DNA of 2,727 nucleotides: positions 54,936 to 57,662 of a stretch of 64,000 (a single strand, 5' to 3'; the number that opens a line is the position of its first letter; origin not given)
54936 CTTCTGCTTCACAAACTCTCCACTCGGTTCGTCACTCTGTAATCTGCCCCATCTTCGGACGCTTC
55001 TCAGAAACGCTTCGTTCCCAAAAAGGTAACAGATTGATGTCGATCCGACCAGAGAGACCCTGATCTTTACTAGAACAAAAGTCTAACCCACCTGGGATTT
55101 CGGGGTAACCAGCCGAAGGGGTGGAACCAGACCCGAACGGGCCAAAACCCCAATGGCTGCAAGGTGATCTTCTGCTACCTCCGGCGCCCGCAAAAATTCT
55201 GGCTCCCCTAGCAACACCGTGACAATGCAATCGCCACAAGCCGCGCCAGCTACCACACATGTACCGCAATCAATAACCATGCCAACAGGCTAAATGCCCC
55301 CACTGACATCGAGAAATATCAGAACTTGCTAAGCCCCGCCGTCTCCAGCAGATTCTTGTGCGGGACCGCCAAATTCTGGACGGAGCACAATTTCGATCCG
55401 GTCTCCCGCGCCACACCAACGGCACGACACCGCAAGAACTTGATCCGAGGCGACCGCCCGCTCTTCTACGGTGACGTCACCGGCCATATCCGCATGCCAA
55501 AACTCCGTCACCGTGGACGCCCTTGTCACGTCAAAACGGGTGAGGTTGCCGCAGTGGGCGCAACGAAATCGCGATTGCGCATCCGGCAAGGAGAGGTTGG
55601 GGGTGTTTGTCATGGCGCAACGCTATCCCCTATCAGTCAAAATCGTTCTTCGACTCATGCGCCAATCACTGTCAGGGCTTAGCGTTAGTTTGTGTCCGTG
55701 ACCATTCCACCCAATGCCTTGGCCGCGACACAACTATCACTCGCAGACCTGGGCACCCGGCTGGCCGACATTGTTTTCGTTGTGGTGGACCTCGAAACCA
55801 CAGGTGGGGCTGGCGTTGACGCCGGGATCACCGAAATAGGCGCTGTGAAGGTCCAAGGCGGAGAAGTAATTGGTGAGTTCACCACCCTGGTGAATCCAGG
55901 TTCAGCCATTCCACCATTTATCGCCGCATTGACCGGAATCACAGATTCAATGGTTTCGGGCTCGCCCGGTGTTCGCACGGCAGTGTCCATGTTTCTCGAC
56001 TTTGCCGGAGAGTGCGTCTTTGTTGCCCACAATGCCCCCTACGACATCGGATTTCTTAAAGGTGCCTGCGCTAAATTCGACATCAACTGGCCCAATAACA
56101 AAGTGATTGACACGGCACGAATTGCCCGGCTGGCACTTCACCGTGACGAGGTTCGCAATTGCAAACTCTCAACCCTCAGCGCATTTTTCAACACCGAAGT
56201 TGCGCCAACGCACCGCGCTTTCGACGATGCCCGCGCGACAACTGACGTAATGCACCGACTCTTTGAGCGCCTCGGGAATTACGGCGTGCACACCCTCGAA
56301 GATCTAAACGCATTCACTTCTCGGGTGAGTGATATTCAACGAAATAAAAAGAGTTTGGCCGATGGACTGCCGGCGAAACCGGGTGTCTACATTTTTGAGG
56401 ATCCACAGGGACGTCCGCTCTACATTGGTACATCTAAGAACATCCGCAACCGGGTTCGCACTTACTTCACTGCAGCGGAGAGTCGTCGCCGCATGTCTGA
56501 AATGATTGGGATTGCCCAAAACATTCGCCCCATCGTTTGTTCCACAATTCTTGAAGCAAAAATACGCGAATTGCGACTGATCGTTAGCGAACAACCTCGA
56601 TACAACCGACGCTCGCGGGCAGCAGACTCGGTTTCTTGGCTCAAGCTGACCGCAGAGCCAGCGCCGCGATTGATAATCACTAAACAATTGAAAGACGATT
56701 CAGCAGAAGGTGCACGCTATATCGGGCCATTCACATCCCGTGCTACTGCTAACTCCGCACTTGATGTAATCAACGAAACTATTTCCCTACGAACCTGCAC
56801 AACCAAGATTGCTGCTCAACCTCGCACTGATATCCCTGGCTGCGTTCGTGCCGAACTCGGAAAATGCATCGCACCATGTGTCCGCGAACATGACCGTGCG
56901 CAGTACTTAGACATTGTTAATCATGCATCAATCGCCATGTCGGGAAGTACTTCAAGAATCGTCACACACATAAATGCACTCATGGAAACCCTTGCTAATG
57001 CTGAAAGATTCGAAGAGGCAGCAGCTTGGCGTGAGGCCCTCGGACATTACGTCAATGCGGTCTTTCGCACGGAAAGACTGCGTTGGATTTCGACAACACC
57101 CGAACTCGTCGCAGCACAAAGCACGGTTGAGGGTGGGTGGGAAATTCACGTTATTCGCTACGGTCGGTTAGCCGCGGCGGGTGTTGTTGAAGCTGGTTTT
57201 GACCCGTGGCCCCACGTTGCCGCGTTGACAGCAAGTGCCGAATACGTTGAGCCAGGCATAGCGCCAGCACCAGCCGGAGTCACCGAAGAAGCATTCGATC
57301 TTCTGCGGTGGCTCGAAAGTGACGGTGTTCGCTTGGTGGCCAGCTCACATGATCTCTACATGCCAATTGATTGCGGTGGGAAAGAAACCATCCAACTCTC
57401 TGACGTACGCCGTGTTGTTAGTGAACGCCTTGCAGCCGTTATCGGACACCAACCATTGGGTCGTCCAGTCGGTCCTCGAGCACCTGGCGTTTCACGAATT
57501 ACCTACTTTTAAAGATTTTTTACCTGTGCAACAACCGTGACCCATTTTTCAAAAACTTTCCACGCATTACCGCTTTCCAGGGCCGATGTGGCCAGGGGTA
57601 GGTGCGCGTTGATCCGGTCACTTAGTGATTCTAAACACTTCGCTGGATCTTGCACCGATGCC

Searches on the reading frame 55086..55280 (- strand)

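Call 12: search_protein_families(library=pfam, proteins=[window:55086-55280:-], max_evalue=1)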
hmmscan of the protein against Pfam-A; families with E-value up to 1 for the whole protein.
seq(65 aa): 1 family
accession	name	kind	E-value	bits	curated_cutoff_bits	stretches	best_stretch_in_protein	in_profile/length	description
PF00111.32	Fer2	-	0.072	13.5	21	1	5-42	35-66/77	2Fe-2S iron-sulfur cluster binding domain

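Call 69: search_protein_families(library=ncbifam, proteins=[window:55086-55280:-], max_evalue=0.01)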
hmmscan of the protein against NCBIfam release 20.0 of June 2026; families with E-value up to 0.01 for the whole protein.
seq(65 aa): 0 families

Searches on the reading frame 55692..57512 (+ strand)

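Call 12: search_protein_families(library=pfam, proteins=[window:55692-57512:+], max_evalue=1)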
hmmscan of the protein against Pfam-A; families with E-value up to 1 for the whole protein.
window:55692-57512:+ (606 aa): 5 families
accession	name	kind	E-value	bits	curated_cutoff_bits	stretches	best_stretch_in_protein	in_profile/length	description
PF00929.31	RNase_T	-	9.3e-29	101.5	24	1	30-186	1-163/164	Exonuclease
PF01541.30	GIY-YIG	-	1.3e-05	25.8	22.6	1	230-302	2-74/78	GIY-YIG catalytic domain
PF21762.3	DEDDh_C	-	0.00085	19.9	27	1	106-189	106-187/188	DNA polymerase III subunit epsilon-like, C-terminal domain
PF02151.25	UVR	-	0.0017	18.5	21.5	1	425-447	5-27/36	UvrB/uvrC motif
PF13482.12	RNase_H_2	-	0.28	11.5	22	0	33-170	4-117/165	RNase_H superfamily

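Call 69: search_protein_families(library=ncbifam, proteins=[window:55692-57512:+], max_evalue=0.01)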
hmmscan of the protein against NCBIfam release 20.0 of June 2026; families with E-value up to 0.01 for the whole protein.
window:55692-57512:+ (606 aa): 39 families (the best 25 are shown)
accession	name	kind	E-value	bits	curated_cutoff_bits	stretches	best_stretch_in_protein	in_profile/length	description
NF005907.0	PRK07883.1-5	equivalog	7.7e-230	764.2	454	1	11-569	12-567/584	DEDD exonuclease domain-containing protein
NF005904.0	PRK07883.1-2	equivalog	5e-194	645.9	969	1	8-564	9-563/584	DEDD exonuclease domain-containing protein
NF005905.0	PRK07883.1-3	equivalog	2.7e-191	637.1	508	1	11-564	8-554/581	DEDD exonuclease domain-containing protein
NF005903.0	PRK07883.1-1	equivalog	2.7e-156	521.7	1038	1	21-564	34-578/642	DEDD exonuclease domain-containing protein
NF005906.0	PRK07883.1-4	equivalog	1.2e-109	367.2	495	1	24-520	3-502/563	DEDD exonuclease domain-containing protein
NF001688.0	PRK00448.1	equivalog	1.4e-42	145.4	873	1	22-219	418-613/1445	PolC-type DNA polymerase III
TIGR00194.1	uvrC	equivalog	7.3e-42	143.8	285.45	1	225-450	7-222/574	excinuclease ABC subunit UvrC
NF006316.0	PRK08517.1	equivalog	1.2e-40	139.6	247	1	15-220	58-258/270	3'-5' exonuclease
TIGR01407.1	dinG_rel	hypoth_equivalog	3.3e-39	134.8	547.7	1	28-209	1-180/889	putative DnaQ family exonuclease/DinG family helicase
NF005289.0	PRK06807.1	equivalog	5.3e-39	134.3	335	1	29-188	10-166/313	3'-5' exonuclease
NF001824.0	PRK00558.1-5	equivalog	9.8e-39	133.3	451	1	224-459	12-246/652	excinuclease ABC subunit UvrC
NF005981.0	PRK08074.1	equivalog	8.9e-38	129.9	789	1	29-211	5-186/931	ATP-dependent DNA helicase DinG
TIGR01405.1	polC_Gram_pos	equivalog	1.4e-37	129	1043.45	1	22-219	184-379/1211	DNA polymerase III subunit alpha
NF011260.0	PRK14666.1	equivalog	5.7e-37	127.8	649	1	225-451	8-230/698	excinuclease ABC subunit C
NF011262.0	PRK14668.1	equivalog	1.2e-35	123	544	1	220-451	7-228/577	excinuclease ABC subunit C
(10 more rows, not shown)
